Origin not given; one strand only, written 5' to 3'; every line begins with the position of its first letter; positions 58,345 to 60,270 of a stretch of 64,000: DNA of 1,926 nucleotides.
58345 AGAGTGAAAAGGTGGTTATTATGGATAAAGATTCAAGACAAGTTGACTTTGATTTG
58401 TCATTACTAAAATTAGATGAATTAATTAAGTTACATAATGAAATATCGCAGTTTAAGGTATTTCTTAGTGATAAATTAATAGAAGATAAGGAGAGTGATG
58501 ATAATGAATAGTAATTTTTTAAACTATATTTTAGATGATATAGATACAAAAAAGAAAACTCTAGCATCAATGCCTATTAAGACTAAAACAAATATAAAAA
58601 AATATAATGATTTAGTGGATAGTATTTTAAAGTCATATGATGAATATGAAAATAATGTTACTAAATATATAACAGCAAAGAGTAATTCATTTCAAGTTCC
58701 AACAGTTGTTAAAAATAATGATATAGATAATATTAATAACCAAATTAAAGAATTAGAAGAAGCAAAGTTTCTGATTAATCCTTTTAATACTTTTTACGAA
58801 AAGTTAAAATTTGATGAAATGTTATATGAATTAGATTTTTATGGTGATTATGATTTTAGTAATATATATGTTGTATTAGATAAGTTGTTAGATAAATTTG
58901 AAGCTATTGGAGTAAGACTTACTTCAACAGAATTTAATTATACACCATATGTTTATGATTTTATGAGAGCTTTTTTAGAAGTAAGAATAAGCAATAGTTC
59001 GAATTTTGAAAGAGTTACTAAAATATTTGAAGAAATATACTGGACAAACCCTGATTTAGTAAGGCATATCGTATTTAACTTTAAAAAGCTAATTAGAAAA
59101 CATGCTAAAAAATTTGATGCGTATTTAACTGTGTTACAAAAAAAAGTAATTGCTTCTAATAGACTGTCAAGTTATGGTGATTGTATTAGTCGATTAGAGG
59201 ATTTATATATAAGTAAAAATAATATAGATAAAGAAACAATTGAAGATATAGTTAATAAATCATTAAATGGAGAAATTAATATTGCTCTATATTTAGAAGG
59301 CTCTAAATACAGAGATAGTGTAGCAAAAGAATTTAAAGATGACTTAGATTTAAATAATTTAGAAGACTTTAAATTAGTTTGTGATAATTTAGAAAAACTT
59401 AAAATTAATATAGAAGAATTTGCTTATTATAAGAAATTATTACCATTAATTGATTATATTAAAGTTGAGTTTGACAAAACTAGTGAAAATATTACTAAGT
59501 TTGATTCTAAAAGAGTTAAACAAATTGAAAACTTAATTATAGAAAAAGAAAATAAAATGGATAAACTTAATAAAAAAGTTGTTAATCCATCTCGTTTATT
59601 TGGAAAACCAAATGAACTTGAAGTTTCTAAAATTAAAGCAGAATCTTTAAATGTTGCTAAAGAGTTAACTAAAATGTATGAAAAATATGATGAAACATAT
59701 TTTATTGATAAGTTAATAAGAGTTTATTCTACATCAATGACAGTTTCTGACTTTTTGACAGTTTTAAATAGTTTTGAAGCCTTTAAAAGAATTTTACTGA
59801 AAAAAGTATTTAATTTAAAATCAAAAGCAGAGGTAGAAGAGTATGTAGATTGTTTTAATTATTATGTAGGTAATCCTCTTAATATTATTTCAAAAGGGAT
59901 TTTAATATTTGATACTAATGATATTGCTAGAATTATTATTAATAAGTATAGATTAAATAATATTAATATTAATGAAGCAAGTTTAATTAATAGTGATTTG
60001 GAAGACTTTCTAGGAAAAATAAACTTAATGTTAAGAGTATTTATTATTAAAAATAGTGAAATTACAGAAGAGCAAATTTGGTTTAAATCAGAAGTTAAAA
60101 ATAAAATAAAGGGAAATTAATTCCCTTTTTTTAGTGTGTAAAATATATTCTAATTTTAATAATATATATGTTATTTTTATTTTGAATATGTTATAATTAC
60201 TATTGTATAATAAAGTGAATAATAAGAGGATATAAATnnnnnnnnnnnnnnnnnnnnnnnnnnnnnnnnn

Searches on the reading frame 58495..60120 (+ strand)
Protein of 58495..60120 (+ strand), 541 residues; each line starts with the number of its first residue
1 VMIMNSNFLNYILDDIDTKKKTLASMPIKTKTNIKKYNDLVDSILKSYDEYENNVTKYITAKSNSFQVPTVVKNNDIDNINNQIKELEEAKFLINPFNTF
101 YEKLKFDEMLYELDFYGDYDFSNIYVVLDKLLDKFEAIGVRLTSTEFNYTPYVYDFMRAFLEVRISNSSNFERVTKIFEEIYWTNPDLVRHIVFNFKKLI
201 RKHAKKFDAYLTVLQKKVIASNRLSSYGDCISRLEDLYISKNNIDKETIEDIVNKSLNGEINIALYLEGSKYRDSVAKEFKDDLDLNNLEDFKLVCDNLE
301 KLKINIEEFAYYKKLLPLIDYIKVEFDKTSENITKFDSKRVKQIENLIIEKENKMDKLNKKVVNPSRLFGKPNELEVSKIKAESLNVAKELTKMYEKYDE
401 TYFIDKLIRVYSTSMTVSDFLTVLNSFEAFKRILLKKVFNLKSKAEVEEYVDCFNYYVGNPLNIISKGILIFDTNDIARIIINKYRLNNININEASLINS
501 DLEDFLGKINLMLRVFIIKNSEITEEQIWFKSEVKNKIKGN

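Call 3: search_protein_families(library=pfam, proteins=[window:58495-60120:+], max_evalue=1)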
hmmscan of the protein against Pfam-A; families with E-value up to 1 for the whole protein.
window:58495-60120:+ (541 aa): 5 families
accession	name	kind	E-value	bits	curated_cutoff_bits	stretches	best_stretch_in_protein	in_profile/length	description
PF01865.21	PhoU_div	-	0.0051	16.6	24.4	1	120-179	79-138/214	Protein of unknown function DUF47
PF08581.15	Tup_N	-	0.013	16.3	28.7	1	37-91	2-55/77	Tup N-terminal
PF16326.10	ABC_tran_CTD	-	0.13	13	32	1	338-400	7-66/69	ABC transporter C-terminal domain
PF21928.1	XLF_CC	-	0.21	11.9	27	1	127-143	37-53/53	XLF protein coiled-coil region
PF20667.3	Sec10_N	-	0.75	10.3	27.4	1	21-111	31-115/118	Exocyst complex component Sec10, N-terminal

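Call 4: search_protein_families(library=ncbifam, proteins=[window:58495-60120:+], max_evalue=1)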
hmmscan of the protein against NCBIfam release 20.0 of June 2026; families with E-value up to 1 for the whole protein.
window:58495-60120:+ (541 aa): 0 families

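Call 76: search_solved_structures(query=A5, max_evalue=10)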
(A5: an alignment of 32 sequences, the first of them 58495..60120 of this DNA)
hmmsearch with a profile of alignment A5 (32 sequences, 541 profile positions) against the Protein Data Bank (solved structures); distinct sequences matched with E-value up to 10: 2.
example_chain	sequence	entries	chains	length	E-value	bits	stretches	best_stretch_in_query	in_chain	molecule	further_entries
9wiw_A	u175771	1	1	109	0.057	15.1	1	190-241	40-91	Endoribonuclease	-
4gnk_E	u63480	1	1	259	0.23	13.1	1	248-375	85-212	1-phosphatidylinositol 4,5-bisphosphate phosphodiesterase beta-3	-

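Call 77: search_protein_families(library=pfam, alignment_id=A5, max_evalue=10)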
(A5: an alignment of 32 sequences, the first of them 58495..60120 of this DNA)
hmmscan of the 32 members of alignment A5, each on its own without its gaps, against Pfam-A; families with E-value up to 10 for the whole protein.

A. member 1, window:58495-60120:+ (541 aa): 5 families
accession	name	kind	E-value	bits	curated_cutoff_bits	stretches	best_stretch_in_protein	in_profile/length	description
PF01865.21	PhoU_div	-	0.0051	16.6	24.4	1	120-179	79-138/214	Protein of unknown function DUF47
PF08581.15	Tup_N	-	0.013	16.3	28.7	2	37-91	2-55/77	Tup N-terminal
PF16326.10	ABC_tran_CTD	-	0.13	13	32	1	338-400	7-66/69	ABC transporter C-terminal domain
PF21928.1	XLF_CC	-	0.21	11.9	27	1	127-143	37-53/53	XLF protein coiled-coil region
PF20667.3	Sec10_N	-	0.75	10.3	27.4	1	21-111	31-115/118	Exocyst complex component Sec10, N-terminal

B. families by the number of members that match (of 32 scanned): 67 families (the first 25 are shown)
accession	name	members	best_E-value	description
PF07380.17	Pneumo_M2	7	0.00067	Pneumovirus M2 protein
PF11155.13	DUF2935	5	0.013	Domain of unknown function (DUF2935)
PF14425.11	Imm3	4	0.00014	Immunity protein Imm3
PF08785.16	Ku_PK_bind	4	0.0048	Ku C terminal domain like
PF16326.10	ABC_tran_CTD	3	0.02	ABC transporter C-terminal domain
PF07475.17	Hpr_kinase_C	2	0.015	HPr Serine kinase C-terminal domain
PF12224.13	Amidoligase_2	2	0.069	Putative amidoligase enzyme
PF24611.2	Spectrin_Anc-1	2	0.41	Nuclear anchorage protein 1, spectrin-like repeat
PF15648.12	Tox-REase-5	2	0.43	Restriction endonuclease fold toxin 5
PF03462.23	PCRF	2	0.68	PCRF domain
PF05852.16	DUF848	2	3.2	Gammaherpesvirus protein of unknown function (DUF848)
PF20184.3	DUF6547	1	0.00065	Family of unknown function (DUF6547)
PF23729.2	Spectrin_Dys-1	1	0.0031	Dystrophin-1-like, spectrin repeat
PF01865.21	PhoU_div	1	0.0051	Protein of unknown function DUF47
PF01166.23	TSC22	1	0.0065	TSC-22/dip/bun family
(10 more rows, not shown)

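Call 78: search_protein_families(library=padloc, proteins=[window:58495-60120:+], max_evalue=0.01)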
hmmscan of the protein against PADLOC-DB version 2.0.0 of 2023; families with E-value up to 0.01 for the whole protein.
window:58495-60120:+ (541 aa): 0 families
